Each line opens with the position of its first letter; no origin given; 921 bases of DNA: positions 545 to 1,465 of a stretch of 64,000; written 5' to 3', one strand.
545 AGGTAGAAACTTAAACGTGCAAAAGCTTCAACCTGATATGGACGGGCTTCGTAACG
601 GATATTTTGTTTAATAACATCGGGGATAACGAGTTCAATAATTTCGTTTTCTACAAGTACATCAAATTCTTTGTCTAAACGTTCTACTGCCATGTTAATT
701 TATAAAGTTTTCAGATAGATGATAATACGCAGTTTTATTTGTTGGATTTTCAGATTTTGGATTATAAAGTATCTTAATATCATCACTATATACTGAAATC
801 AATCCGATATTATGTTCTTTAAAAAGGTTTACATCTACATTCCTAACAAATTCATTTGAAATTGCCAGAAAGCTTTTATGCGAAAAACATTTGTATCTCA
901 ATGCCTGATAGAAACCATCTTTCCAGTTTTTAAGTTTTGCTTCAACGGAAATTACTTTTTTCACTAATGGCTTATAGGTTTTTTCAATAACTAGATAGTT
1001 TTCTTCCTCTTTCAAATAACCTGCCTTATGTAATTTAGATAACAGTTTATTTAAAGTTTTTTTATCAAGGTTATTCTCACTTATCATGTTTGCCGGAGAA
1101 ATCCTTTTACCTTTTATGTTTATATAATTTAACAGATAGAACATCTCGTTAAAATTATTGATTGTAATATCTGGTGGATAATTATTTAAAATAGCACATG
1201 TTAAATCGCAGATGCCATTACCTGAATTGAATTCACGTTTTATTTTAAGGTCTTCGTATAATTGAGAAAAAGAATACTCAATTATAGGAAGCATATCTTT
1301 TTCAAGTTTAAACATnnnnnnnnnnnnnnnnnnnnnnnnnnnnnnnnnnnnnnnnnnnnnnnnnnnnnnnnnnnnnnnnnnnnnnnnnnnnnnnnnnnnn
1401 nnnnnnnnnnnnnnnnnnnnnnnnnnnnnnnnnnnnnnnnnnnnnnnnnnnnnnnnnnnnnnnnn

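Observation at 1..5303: Type III R-M operon split by a Ser/Thr-kinase fusion gene and a wHTH/ExK gene (mod - kinase - X - res)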

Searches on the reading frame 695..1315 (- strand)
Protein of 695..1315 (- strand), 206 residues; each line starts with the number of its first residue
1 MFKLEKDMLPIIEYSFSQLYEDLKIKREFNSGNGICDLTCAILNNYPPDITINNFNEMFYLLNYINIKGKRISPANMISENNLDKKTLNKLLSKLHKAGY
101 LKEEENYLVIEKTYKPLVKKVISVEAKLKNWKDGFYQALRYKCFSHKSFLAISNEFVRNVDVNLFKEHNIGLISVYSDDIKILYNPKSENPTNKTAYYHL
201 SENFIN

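Call 4: search_protein_families(library=pfam, proteins=[window:695-1315:-], max_evalue=0.01)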
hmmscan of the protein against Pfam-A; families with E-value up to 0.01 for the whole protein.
window:695-1315:- (206 aa): 1 family
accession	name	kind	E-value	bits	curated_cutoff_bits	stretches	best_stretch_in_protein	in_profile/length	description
PF12802.13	MarR_2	-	0.0028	18.2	27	1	59-105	8-54/61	MarR family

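Call 5: search_protein_families(library=padloc, proteins=[window:695-1315:-], max_evalue=0.01)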
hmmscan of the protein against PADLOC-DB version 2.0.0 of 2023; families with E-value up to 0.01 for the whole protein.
window:695-1315:- (206 aa): 1 family
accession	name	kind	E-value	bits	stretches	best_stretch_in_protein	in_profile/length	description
PDLC02976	WH_III-A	-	0.00059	18.5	1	60-120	7-67/104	-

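Call 6: search_protein_families(library=ncbifam, proteins=[window:695-1315:-], max_evalue=0.01)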
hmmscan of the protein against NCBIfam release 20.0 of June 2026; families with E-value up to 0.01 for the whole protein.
window:695-1315:- (206 aa): 0 families

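Call 9: find_homologous_proteins(query=window:695-1315:-)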
Query window:695-1315:- (206 aa): 81 proteins with E <= 0.001 among 230 candidates.
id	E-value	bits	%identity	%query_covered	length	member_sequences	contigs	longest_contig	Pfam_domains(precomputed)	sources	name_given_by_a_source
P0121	1.9e-130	451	100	100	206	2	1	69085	-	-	-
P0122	9.2e-114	396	86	100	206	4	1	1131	-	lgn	-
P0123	8.7e-86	305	69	100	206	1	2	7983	-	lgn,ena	-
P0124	5.9e-85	302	65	100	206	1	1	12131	-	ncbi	-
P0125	1.2e-70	255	56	100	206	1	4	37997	-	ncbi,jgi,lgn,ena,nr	ncbi:MAG: hypothetical protein B6I19_05700 [Bacteroidetes bacterium 4572_114]|nr:MAG: hypothetical p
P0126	3.6e-68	247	53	100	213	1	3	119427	-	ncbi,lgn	-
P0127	3.9e-67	244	54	100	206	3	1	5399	-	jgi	-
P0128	6.8e-67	243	56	100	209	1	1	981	-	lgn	-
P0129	4.4e-66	241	54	99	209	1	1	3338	-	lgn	-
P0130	3.5e-65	238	51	100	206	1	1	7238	-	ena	-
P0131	4.1e-65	237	52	99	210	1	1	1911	-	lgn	-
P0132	6.2e-65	237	53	100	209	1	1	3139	-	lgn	-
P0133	3.3e-64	234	51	99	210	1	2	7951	-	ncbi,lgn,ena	-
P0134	1.2e-63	233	52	100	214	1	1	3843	-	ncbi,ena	-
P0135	3.7e-63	231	54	100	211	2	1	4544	-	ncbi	-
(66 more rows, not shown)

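Call 29: predict_structure(alignment_id=A2)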
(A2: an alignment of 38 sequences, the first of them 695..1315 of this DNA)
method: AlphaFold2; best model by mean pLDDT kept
length: 206 residues; sequences in the alignment: 38
mean_pLDDT: 96.4   pTM: 0.88
mean pLDDT of the five models: 96.4, 96.2, 95.7, 95.7, 94.5
residues with pLDDT >= 90: 197; 70-90: 9; 50-70: 0; < 50: 0
segments of 3 or more residues with pLDDT < 50: none
pLDDT, mean of each block of 10 residues (from residue 1): 94 96 95 94 93 97 97 96 97 98 96 96 98 98 98 97 98 98 98 97 94
secondary structure, 60 per line:
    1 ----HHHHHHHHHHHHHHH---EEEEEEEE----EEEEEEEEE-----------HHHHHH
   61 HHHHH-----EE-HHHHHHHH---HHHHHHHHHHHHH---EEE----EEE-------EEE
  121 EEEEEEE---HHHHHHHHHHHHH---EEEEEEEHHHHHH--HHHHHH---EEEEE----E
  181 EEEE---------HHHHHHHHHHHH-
elements in order: H5-19 E23-30 E35-43 H55-65 H74-81 H85-97 E101-103 E108-110 E118-127 H131-143 E147-153 H154-159 H162-167 E171-175 E180-184 H194-205

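Call 32: find_encoding_contigs(protein=window:695-1315:-, flank=10000, max_places=3)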
Protein window:695-1315:- (206 aa): 1 contig read that carries it; 1 place shown.
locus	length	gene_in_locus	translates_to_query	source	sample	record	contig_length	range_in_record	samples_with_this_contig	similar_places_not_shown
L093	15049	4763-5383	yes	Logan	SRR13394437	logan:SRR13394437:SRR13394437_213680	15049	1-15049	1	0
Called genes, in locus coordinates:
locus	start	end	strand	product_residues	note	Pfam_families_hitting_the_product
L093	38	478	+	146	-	-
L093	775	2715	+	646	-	PF12564:TypeIII_RM_meth, PF01555:N6_N4_Mtase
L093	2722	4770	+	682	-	PF00069:Pkinase, PF07714:PK_Tyr_Ser-Thr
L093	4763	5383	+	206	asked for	-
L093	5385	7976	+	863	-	PF00270:DEAD (weak), PF04851:ResIII, PF27159:HI_1054_N, PF27365:HI_1054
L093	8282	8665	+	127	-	PF18291:HU-HIG, PF00216:Bac_DNA_binding (weak)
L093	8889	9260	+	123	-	-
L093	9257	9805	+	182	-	-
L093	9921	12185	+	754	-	PF13426:PAS_9 (faint), PF01590:GAF (faint), PF02518:HATPase_c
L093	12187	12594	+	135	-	PF00072:Response_reg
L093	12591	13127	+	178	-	-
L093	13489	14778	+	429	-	PF01582:TIR, PF13676:TIR_2, PF13581:HATPase_c_2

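Call 33: fold_search(model_id=the predicted structure, library=pdb)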
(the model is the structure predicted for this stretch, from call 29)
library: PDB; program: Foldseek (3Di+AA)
matches with E <= 10: 1418; with E <= 0.001: 0
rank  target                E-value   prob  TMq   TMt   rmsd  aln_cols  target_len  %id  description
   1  3dnx                  5.1e-03  0.99  0.30  0.41   3.5        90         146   18  SPO1766 protein of unknown function from Silicibacter pomeroyi. (released 2008-09-02)
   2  5hvq_C                2.0e-02  0.63  0.22  0.20  13.6       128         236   20  Alternative model of the MAGE-G1 NSE-1 complex (released 2016-10-26)
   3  5kvr                  2.8e-02  0.98  0.24  0.55   9.4        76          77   13  X-Ray Crystal Structure of a Fragment (1-75) of a Transcriptional Regulator PdhR from Escherichia coli CFT073 (released 2016-11-02)
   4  7dg2_A                2.8e-02  0.69  0.23  0.21  14.2       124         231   14  Nse1-Nse3-Nse4 complex (released 2021-05-26)
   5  8y3z_A                3.6e-02  0.99  0.24  0.19   4.1        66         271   15  VcFadRqm, Genetically engineered mutants of Vibrio cholerae fadR, in Complex with DNA (released 2025-02-05)
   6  5dv5_A                3.9e-02  0.99  0.24  0.19   4.8        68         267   15  The fatty acid-responsive FadR repressor of Vibrio alginolyticus complex with Palmitoyl-CoA (released 2016-10-05)
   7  7wze_A                3.9e-02  0.93  0.21  0.25   4.4        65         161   25  Structure of Transcriptional regulator from Bacillus subtilis (strain 168) (released 2022-04-20)
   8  2g7u_C                4.1e-02  0.99  0.23  0.20   3.7        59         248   19  2.3 A structure of putative catechol degradative operon regulator from Rhodococcus sp. RHA1 (released 2006-04-04)
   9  2g7u_A                4.7e-02  0.99  0.23  0.19   5.1        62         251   18  2.3 A structure of putative catechol degradative operon regulator from Rhodococcus sp. RHA1 (released 2006-04-04)
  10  1p6r_MODEL_1_A        4.7e-02  0.87  0.22  0.43   4.5        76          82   17  Solution structure of the DNA binding domain of the repressor BlaI. (released 2003-12-09)
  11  4p9f_A                5.0e-02  0.98  0.24  0.23   4.9        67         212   12  E. coli McbR/YncC (released 2015-01-14)
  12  22oz_H                5.0e-02  0.97  0.21  0.27   4.4        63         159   16  Structural insights into HpaR-mediated recognition of hrpX and hrpG in Xanthomonas campestris pv. campestris (released 2026-03-11)
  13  4zsf_A                5.3e-02  0.21  0.18  0.14  15.1       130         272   12  Crystal structure of pre-specific restriction endonuclease BsaWI-DNA complex (released 2015-10-07)
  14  8c7o_A                5.6e-02  0.98  0.25  0.20   3.7        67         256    9  Unliganded transcriptional pleiotropic repressor CodY from Staphylococcus aureus (released 2023-06-28)
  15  2g7u_B                5.6e-02  0.98  0.23  0.19   4.8        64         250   17  2.3 A structure of putative catechol degradative operon regulator from Rhodococcus sp. RHA1 (released 2006-04-04)
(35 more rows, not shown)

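Call 43: find_related_loci(query=L093:5385-7973:+, collection=metagenome_contigs, flank=9000)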
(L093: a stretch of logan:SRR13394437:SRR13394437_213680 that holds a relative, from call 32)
Query L093:5385-7973:+ (863 aa) in metagenome_contigs; peptide patterns used: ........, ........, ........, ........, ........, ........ (x = any residue, [..] = any of these).
89 stretches matched a pattern; 8 encode a relative of the query (tblastn E <= 1e-3); 8 distinct loci.
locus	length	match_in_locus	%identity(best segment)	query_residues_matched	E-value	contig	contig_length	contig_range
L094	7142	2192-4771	80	1-862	0e+0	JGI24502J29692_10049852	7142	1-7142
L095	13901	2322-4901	80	1-862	0e+0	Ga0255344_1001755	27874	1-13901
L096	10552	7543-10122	80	1-862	0e+0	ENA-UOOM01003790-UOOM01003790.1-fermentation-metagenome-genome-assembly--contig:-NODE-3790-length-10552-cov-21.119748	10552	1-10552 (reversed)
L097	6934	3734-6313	80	1-862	0e+0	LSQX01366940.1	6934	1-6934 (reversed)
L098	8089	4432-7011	80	1-862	0e+0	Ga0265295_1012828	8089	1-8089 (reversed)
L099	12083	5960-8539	79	1-862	0e+0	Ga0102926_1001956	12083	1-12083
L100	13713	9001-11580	80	1-862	0e+0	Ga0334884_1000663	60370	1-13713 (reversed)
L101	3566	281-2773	45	23-844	0e+0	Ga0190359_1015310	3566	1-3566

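Call 46: search_protein_families(library=pfam, proteins=[L096:4495-7539:+, L097:1866-3359:+, L097:3359-3730:+, L099:2313-5333:+, L099:5320-5958:+], max_evalue=0.01)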
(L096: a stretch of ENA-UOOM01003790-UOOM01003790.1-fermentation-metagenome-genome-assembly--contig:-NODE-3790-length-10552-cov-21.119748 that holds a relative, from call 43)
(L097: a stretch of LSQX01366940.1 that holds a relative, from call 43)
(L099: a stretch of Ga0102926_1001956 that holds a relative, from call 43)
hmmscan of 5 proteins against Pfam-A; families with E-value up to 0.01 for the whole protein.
L096:4495-7539:+ (1014 aa): 2 families
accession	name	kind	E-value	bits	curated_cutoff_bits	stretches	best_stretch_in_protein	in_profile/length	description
PF02811.25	PHP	-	2.7e-05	25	26.4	0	13-67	1-49/164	PHP domain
PF13304.12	AAA_21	-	0.0062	17.1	27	1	709-955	85-302/304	AAA domain, putative AbiEii toxin, Type IV TA system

L097:1866-3359:+ (497 aa): 2 families
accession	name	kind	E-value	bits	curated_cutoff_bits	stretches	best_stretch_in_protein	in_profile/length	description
PF13470.12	PIN_3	-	0.00041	21.6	27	1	2-116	1-115/115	PIN domain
PF13638.12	PIN_4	-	0.007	17.1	21.9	0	5-127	3-127/132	PIN domain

L097:3359-3730:+ (123 aa): 1 family
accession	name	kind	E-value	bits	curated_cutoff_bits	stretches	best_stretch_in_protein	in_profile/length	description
PF04266.20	ASCH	-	1.6e-07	32.4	21.2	1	5-98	1-102/103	ASCH domain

L099:2313-5333:+ (1006 aa): 3 families
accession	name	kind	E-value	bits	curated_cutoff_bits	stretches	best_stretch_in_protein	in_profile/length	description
PF02384.22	N6_Mtase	-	1.1e-24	87.8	20.4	2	294-406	4-99/311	N-6 DNA Methylase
PF07669.17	Eco57I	-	3.8e-18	66.6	25.3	1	386-545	2-165/171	Eco57I restriction-modification methylase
PF20473.4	MmeI_Mtase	-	4e-12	46.3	27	1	342-509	21-191/259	MmeI, DNA-methyltransferase domain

L099:5320-5958:+ (212 aa): 0 families

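Call 47: search_protein_families(library=padloc, proteins=[L096:4495-7539:+, L097:1866-3359:+, L097:3359-3730:+, L099:2313-5333:+, L099:5320-5958:+], max_evalue=0.001)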
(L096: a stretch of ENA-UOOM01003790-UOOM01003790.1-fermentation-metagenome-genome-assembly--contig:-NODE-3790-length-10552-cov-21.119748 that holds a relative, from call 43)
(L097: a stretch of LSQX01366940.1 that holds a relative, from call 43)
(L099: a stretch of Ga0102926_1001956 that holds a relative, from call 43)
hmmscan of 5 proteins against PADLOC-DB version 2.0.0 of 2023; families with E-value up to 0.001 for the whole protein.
L096:4495-7539:+ (1014 aa): 4 families
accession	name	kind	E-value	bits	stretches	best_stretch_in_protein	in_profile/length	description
PDLC02208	Ppl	-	2.9e-29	99.8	1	263-1007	205-888/894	-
PDLC04135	mad3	-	1.3e-13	49.3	1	339-969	6-339/374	mads_3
PDLC03859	LmuB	-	2.1e-06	25.3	1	329-957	2-590/611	-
PDLC04183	HEC-01A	-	7.6e-05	19.9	0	931-972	323-364/402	-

L097:1866-3359:+ (497 aa): 6 families
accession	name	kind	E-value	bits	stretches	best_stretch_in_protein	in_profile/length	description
PDLC04422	PDC-M11A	-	1.3e-210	698.5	1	1-496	1-493/501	-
PDLC04419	PDC-M11A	-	2.8e-114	380.2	1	148-495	5-348/357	-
PDLC04421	PDC-M11A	-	4.8e-82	274.2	1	1-471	1-463/486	-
PDLC04417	PDC-M11A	-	1.7e-57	193.6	1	1-470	1-470/501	-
PDLC04420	PDC-M11A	-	1e-53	180.6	1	112-483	2-363/376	-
PDLC04418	PDC-M11A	-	2.2e-45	153.4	1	151-445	88-389/444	-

L097:3359-3730:+ (123 aa): 3 families
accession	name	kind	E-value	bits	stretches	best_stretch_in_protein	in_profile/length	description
PDLC04425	PDC-M11B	-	6.8e-51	170.2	1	1-123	1-122/132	-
PDLC04424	PDC-M11B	-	1.1e-44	149.9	1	1-123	8-129/142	-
PDLC04423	PDC-M11B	-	1.3e-21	75.3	1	5-123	1-118/164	-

L099:2313-5333:+ (1006 aa): 33 families (the best 25 are shown)
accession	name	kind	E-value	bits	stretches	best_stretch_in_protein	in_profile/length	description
PDLC03603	REase_MTase_IIG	-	3.7e-45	152.4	1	125-995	117-1006/1016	Type IIG restriction enzyme-methyltransferase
PDLC03623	REase_MTase_IIG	-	9.2e-30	101.2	1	151-667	149-650/1022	Type IIG restriction enzyme-methyltransferase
PDLC03604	REase_MTase_IIG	-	1.2e-20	71.2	1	75-471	125-544/1011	Type IIG restriction enzyme-methyltransferase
PDLC03021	MTase_I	-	2e-20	71.1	1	294-406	144-247/491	Type I methyltransferase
PDLC03026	MTase_I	-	2e-17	61.5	1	292-410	119-231/487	Type I methyltransferase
PDLC03338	MTase_II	-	3.2e-16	57.2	1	296-539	113-323/604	Type II methyltransferase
PDLC02529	PglX|PglXI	-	7.2e-16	55.1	1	341-508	228-407/1189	PglX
PDLC02528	PglX|PglXI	-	1.1e-13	48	1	342-409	292-358/1125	PglX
PDLC03348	MTase_II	-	1.7e-13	48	1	312-488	217-373/727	Type II methyltransferase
PDLC02518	PglX|PglXI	-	2.7e-13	46.5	1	341-407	308-373/1412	PglX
PDLC03025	MTase_I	-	2.8e-13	47.4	1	293-392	141-227/569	Type I methyltransferase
PDLC02525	PglX|PglXI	-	9.5e-12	42.3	1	340-406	283-347/607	PglX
PDLC03035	MTase_I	-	1.6e-11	41.5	1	293-355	152-210/653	Type I methyltransferase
PDLC03029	MTase_I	-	3e-11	40.5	1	295-368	156-234/661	Type I methyltransferase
PDLC03036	MTase_I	-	6.7e-11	39.3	1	295-411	195-302/635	Type I methyltransferase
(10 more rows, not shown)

L099:5320-5958:+ (212 aa): 0 families

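Call 65: search_protein_families(library=pfam, proteins=[L099:5320-5955:+], max_evalue=0.1)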
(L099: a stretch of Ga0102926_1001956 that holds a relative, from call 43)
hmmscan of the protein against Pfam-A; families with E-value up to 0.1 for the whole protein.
L099:5320-5955:+ (212 aa): 0 families

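Call 67: search_protein_families(library=phrogs, proteins=[window:695-1315:-], max_evalue=0.01)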
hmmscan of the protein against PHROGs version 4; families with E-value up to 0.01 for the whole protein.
window:695-1315:- (206 aa): 1 family
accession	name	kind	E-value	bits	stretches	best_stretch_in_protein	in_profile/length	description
phrog_6336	-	unknown function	0.0035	18.6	1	52-116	9-69/81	-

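Call 101: search_protein_families(library=pfam, alignment_id=A2, max_evalue=1)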
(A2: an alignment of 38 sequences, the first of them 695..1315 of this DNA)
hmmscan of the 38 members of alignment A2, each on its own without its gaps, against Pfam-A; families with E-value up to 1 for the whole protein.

A. member 1, window:695-1315:- (206 aa): 6 families
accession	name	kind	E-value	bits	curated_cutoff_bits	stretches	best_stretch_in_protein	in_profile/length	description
PF12802.13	MarR_2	-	0.0028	18.2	27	1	59-105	8-54/61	MarR family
PF24101.1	eWH_GTF3C1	-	0.014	15.6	30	1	80-102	40-62/110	GTF3C1, extended winged-helix domain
PF14394.12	DUF4423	-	0.035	14.3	30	1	58-126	23-91/165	Domain of unknown function (DUF4423)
PF14947.12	HTH_45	-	0.04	14.4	25.5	1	61-110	11-58/77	Winged helix-turn-helix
PF21100.3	MCM_C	-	0.048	14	27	1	60-107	9-61/64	MCM protein C-terminal winged helix-turn-helix domain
PF21984.2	DnaD_N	-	0.1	13.2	27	1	61-123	25-92/101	DnaD N-terminal domain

B. families by the number of members that match (of 38 scanned): 30 families (the first 25 are shown)
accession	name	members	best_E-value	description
PF11346.13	DUF3149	4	0.014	Protein of unknown function (DUF3149)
PF14394.12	DUF4423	4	0.016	Domain of unknown function (DUF4423)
PF22381.2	Staph_reg_Sar_Rot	3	0.048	Transcriptional regulator SarA/Rot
PF01047.28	MarR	2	0.00091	MarR family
PF12802.13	MarR_2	2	0.0028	MarR family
PF14947.12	HTH_45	2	0.032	Winged helix-turn-helix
PF21120.3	MCM_WH_arc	2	0.042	Archaeal MCM, winged-helix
PF03493.23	BK_channel_a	2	0.16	Calcium-activated BK potassium channel alpha subunit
PF13412.12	HTH_24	1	0.00083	Winged helix-turn-helix DNA-binding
PF00610.27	DEP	1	0.009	Domain found in Dishevelled, Egl-10, and Pleckstrin (DEP)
PF09756.15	DDRGK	1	0.01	DDRGK domain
PF24101.1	eWH_GTF3C1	1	0.014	GTF3C1, extended winged-helix domain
PF02186.21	TFIIE_beta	1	0.023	TFIIE beta subunit core domain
PF14084.11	DUF4264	1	0.04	Protein of unknown function (DUF4264)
PF14297.12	Lin1244_N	1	0.04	Lin1244/Lin1753-like, N-terminal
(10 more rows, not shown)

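Call 102: search_solved_structures(query=A2, max_evalue=10, show_alignments=2)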
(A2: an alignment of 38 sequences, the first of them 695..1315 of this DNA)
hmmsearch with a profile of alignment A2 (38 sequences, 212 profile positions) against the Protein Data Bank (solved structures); distinct sequences matched with E-value up to 10: 9.
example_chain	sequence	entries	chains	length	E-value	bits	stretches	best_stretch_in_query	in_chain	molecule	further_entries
1hsj_A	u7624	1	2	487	0.04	17.1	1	25-104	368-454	FUSION PROTEIN CONSISTING OF STAPHYLOCOCCUS ACCESSORY REGULATOR PROTEIN R AND MALTOSE BIND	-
3hrm_A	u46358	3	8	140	0.1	15.8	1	44-105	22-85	HTH-type transcriptional regulator sarZ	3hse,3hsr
4gxo_A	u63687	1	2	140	0.1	15.8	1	44-105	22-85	MarR family regulatory protein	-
7wze_Y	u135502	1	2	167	0.18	15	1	57-104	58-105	Uncharacterized HTH-type transcriptional regulator YetL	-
1b8g_A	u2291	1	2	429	0.27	14.4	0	37-135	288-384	PROTEIN (1-AMINOCYCLOPROPANE-1-CARBOXYLATE SYNTHASE)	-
1m4n_A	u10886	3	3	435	0.28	14.4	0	37-135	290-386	1-aminocyclopropane-1-carboxylate synthase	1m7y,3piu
1ynu_A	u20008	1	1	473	0.35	14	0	37-135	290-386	1-aminocyclopropane-1-carboxylate synthase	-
2d1h_A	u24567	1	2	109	0.49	13.6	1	56-119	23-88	109aa long hypothetical transcriptional regulator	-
7ueb_E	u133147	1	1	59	0.59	13.3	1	59-106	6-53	PscE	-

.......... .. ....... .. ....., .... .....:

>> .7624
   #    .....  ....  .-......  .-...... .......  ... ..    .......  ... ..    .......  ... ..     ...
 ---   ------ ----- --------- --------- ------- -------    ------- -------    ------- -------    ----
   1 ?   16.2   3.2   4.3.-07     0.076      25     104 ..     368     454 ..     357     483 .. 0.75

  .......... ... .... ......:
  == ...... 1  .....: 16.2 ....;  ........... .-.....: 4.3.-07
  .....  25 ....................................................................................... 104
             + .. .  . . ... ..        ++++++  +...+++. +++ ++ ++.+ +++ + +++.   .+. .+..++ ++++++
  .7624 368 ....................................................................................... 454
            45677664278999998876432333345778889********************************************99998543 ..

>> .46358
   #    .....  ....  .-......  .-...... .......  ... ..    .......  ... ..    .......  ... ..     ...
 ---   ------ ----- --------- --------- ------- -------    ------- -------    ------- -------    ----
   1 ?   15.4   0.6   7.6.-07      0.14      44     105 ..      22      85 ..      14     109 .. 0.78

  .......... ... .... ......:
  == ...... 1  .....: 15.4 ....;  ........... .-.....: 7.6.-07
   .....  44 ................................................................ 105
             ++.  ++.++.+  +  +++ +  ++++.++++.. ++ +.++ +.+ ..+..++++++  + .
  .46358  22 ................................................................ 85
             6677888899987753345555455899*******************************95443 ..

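Call 103: search_protein_families(library=padloc, proteins=[L093:8282-8662:+, L093:8889-9257:+, L093:9257-9802:+, L093:9921-12182:+, L093:12591-13124:+, L093:13489-14775:+], max_evalue=0.001)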
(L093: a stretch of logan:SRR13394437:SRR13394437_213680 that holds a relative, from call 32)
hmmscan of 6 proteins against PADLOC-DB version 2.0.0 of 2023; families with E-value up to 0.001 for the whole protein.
L093:8282-8662:+ (127 aa): 0 families

L093:8889-9257:+ (123 aa): 0 families

L093:9257-9802:+ (182 aa): 1 family
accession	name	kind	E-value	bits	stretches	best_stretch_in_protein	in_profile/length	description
PDLC04407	PDC-M09A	-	0.00073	17.1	1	75-176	8-109/282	-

L093:9921-12182:+ (754 aa): 3 families
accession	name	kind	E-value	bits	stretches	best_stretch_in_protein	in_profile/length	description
PDLC04647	PDC-M43B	-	7.6e-13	46.2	1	629-740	211-321/347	-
PDLC04648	PDC-M43B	-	1.1e-08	32.4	1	616-731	202-317/361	-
PDLC04650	PDC-M43B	-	6.5e-07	26.9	1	635-742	216-324/344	-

L093:12591-13124:+ (178 aa): 0 families

L093:13489-14775:+ (429 aa): 8 families
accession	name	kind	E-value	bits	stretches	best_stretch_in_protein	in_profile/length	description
PDLC03957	bSEFIR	-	5.9e-19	67.1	2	15-77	40-105/412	-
PDLC05062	PDC-S66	-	8.6e-15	52.9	1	14-88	149-224/282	-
PDLC02421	Aga_TIR-PNTD1-PNTD2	-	7.2e-09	33.2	1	17-127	7-120/430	Class I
PDLC02403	Aga_TIR-PNTD1-PNTD2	-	3.8e-08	30.8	1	18-140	7-129/443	Class I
PDLC00420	ThsB1|ThsB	-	9.6e-08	29.5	1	17-112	5-103/319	TIR-like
PDLC02012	SAVED5--SAVED_TIR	-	4.2e-07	27.4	1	11-83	11-83/404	-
PDLC02416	Aga_REase-TIR-PNTD1-PNTD2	-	0.0001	19.2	1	17-127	159-266/572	Class I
PDLC00434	ThsB1|ThsB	-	0.00021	18.5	1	17-86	142-212/396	TIR-like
